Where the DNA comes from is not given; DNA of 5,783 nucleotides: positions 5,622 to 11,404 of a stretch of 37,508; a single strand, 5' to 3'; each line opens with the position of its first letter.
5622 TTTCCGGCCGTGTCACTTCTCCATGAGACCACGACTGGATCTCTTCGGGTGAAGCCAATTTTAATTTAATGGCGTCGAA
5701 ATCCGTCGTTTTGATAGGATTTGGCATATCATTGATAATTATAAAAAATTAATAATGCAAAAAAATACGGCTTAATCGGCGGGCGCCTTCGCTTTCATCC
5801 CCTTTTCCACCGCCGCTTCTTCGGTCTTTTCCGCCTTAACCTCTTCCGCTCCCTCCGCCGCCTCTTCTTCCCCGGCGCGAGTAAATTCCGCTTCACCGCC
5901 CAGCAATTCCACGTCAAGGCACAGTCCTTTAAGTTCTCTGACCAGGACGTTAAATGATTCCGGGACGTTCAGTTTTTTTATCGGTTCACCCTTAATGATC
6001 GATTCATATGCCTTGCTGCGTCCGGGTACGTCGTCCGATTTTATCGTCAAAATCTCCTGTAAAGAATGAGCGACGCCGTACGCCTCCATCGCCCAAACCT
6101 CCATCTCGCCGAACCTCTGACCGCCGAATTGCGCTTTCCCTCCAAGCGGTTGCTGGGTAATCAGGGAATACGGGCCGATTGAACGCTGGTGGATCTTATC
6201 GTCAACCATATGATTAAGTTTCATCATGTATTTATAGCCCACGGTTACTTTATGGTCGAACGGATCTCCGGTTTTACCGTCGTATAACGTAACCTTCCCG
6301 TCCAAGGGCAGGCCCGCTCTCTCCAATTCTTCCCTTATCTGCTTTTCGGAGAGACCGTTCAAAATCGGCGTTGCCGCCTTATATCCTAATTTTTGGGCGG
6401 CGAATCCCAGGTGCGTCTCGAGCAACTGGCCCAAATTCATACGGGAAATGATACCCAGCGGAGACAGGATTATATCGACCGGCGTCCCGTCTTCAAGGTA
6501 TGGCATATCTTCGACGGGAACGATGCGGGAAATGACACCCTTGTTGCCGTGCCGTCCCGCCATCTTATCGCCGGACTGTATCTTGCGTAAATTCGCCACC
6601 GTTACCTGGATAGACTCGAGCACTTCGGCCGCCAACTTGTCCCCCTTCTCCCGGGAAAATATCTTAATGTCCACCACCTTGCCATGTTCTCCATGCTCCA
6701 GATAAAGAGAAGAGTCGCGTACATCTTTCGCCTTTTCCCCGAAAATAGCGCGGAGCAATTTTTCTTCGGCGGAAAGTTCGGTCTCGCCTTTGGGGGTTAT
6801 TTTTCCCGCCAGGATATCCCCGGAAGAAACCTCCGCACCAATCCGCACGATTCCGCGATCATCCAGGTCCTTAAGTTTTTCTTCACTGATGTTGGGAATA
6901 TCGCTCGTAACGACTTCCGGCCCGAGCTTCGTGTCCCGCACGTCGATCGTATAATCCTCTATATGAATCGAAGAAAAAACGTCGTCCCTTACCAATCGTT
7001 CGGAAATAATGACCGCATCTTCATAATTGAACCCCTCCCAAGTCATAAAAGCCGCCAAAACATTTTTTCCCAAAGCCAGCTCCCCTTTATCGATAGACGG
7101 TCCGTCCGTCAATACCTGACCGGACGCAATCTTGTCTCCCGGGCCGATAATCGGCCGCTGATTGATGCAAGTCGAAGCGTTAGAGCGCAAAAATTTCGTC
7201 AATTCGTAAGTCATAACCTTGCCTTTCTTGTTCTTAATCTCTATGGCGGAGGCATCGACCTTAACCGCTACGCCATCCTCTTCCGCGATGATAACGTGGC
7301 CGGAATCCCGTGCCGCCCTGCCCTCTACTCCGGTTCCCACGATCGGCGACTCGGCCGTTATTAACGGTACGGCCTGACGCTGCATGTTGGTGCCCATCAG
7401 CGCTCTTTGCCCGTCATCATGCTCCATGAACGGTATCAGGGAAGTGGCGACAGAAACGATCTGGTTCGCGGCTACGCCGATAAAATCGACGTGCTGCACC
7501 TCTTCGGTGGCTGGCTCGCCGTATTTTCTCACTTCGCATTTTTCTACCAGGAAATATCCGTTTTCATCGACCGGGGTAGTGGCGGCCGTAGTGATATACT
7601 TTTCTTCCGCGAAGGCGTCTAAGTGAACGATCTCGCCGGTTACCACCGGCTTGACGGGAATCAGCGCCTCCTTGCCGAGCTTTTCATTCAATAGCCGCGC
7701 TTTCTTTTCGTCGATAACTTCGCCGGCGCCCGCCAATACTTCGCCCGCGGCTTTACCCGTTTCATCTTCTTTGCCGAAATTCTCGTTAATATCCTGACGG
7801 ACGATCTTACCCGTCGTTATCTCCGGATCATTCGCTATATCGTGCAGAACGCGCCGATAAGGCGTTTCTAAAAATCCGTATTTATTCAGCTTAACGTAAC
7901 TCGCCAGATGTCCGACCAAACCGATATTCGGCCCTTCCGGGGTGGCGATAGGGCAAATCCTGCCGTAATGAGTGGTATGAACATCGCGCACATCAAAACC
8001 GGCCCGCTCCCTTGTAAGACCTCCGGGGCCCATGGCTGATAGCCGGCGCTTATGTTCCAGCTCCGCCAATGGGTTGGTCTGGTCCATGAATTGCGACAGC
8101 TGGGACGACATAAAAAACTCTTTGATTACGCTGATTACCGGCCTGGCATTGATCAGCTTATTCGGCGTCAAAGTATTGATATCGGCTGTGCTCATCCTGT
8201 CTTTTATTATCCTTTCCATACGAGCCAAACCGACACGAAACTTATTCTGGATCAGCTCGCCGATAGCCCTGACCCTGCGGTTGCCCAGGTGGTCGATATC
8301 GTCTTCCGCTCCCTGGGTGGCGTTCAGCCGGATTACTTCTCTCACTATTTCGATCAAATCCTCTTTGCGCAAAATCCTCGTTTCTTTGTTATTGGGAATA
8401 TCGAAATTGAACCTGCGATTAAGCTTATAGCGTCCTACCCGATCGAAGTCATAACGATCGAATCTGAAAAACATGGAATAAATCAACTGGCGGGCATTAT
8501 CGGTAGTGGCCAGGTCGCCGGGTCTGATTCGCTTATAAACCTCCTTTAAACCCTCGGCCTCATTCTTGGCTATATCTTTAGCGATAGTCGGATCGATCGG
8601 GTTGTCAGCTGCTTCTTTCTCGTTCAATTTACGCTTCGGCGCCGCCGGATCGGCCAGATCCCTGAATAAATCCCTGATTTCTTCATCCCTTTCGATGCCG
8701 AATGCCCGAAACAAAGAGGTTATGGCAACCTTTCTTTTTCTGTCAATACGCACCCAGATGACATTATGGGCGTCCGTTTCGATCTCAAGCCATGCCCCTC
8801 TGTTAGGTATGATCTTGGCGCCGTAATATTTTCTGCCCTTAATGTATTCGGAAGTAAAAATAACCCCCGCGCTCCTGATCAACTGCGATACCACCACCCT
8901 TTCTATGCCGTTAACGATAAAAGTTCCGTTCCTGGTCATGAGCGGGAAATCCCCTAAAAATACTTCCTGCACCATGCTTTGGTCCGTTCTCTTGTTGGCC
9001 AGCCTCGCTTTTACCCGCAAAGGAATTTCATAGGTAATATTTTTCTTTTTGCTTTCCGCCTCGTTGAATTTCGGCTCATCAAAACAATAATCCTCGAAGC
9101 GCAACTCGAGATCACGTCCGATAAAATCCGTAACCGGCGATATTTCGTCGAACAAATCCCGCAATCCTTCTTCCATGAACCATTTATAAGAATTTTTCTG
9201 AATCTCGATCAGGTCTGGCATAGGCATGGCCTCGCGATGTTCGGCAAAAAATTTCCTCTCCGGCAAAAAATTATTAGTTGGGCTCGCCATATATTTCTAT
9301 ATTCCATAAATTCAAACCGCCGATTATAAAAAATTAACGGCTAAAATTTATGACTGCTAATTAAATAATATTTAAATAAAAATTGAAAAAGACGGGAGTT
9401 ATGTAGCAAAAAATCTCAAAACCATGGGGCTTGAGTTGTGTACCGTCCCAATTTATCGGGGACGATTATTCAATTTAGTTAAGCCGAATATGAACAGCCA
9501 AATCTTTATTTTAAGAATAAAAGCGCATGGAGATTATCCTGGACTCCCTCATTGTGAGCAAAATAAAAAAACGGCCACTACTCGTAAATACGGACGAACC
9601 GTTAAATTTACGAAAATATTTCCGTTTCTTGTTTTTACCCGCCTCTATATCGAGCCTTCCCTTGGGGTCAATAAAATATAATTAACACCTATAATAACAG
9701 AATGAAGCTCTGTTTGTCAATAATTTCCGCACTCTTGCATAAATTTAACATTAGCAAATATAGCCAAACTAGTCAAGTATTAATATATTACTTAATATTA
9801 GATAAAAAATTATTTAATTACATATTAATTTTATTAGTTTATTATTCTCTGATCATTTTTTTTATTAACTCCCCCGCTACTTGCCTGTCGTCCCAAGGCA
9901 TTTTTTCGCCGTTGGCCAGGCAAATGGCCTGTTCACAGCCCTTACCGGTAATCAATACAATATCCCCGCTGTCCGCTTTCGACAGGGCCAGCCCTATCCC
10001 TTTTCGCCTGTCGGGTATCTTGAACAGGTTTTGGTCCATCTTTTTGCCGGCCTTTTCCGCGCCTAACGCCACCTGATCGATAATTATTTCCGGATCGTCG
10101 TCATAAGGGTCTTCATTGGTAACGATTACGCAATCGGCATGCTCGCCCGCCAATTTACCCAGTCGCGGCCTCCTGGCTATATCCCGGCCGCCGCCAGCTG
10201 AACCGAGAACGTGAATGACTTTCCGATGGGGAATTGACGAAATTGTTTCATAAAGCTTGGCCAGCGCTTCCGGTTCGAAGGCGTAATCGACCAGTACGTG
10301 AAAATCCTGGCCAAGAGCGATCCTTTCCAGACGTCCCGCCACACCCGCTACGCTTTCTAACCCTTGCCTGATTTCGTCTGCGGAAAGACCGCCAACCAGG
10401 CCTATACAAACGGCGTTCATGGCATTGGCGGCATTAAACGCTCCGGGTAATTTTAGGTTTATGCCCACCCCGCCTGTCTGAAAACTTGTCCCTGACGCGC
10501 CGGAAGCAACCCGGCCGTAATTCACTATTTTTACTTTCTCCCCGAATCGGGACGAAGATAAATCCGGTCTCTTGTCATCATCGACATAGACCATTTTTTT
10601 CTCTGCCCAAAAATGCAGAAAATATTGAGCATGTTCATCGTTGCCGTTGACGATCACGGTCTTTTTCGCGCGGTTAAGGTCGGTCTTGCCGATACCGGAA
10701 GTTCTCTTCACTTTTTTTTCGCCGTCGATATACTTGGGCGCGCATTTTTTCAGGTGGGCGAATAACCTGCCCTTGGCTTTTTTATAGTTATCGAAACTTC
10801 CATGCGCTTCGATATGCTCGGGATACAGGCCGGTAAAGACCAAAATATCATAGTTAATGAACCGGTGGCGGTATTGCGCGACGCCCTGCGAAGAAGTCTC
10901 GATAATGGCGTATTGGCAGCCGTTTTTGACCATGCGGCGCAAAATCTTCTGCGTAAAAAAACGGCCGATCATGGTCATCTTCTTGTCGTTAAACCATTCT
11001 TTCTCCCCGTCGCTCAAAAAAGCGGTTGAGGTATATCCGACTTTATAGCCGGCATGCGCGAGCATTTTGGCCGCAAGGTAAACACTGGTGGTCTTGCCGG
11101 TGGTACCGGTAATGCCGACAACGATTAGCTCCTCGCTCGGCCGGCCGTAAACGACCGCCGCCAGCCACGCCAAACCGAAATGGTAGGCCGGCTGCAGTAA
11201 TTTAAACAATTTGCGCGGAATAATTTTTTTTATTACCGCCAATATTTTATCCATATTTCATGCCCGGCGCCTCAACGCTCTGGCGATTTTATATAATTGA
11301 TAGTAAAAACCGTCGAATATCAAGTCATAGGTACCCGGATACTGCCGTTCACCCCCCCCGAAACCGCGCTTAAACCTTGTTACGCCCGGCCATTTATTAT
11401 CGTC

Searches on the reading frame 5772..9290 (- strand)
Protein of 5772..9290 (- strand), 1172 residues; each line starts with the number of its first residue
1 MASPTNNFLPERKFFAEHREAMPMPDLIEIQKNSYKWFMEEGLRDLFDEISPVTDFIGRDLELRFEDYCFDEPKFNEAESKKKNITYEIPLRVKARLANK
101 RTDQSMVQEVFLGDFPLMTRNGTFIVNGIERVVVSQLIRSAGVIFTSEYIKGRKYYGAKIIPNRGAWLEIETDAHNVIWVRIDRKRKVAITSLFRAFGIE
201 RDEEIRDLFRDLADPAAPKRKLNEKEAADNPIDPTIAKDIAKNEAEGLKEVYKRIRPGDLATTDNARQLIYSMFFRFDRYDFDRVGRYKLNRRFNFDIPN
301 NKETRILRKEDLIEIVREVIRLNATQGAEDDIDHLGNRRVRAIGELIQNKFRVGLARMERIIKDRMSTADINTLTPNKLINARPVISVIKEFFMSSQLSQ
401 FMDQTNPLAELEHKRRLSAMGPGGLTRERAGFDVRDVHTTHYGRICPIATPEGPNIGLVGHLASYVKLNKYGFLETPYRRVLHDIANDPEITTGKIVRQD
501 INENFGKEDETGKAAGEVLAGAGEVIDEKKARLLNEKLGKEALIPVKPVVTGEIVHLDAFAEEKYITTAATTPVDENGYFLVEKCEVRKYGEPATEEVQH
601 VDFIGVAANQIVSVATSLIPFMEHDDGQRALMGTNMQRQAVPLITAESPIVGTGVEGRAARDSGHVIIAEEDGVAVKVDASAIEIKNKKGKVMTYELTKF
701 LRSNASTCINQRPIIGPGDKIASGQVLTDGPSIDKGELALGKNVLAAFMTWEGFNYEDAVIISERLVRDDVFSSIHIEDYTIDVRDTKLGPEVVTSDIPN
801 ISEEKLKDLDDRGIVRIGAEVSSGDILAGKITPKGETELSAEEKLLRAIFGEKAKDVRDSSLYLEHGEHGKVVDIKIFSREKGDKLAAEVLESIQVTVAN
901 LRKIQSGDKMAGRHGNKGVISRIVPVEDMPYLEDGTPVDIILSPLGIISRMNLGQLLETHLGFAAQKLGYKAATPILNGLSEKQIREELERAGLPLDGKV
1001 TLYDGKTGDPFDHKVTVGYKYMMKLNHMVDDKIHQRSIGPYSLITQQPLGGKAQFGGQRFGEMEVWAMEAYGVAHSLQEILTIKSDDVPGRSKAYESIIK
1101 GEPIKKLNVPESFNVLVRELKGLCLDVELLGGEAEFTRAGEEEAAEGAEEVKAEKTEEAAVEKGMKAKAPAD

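Call 8: search_protein_families(library=pfam, proteins=[window:5772-9290:-])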
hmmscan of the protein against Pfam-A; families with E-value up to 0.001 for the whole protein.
window:5772-9290:- (1172 aa): 6 families
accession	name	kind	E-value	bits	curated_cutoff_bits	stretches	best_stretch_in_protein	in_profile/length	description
PF00562.33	RNA_pol_Rpb2_6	-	2.5e-126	422.2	23.4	1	669-1054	2-373/373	RNA polymerase Rpb2, domain 6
PF04561.19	RNA_pol_Rpb2_2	-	1.8e-29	103.2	21.7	1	144-341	6-190/190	RNA polymerase Rpb2, domain 2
PF04565.21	RNA_pol_Rpb2_3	-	1.6e-27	95.9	21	1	400-467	1-67/68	RNA polymerase Rpb2, domain 3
PF04560.25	RNA_pol_Rpb2_7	-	1.3e-24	86.9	32.1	1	1056-1129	1-84/87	RNA polymerase Rpb2, domain 7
PF04563.20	RNA_pol_Rpb2_1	-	1.7e-18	67.3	28.2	1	27-385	2-201/203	RNA polymerase beta subunit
PF10385.14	RNA_pol_Rpb2_45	-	2.7e-11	43.8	28.2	1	548-607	7-66/66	RNA polymerase beta subunit external 1 domain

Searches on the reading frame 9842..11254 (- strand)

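Call 8: search_protein_families(library=pfam, proteins=[window:9842-11254:-])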
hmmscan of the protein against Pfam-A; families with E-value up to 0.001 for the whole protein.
window:9842-11254:- (470 aa): 2 families
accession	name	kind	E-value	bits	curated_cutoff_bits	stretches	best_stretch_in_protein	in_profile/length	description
PF08245.18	Mur_ligase_M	-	1.4e-30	107.2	24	1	48-284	1-199/200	Mur ligase middle domain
PF02875.26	Mur_ligase_C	-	4.4e-21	76.5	28.4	1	307-439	1-127/127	Mur ligase, glutamate ligase domain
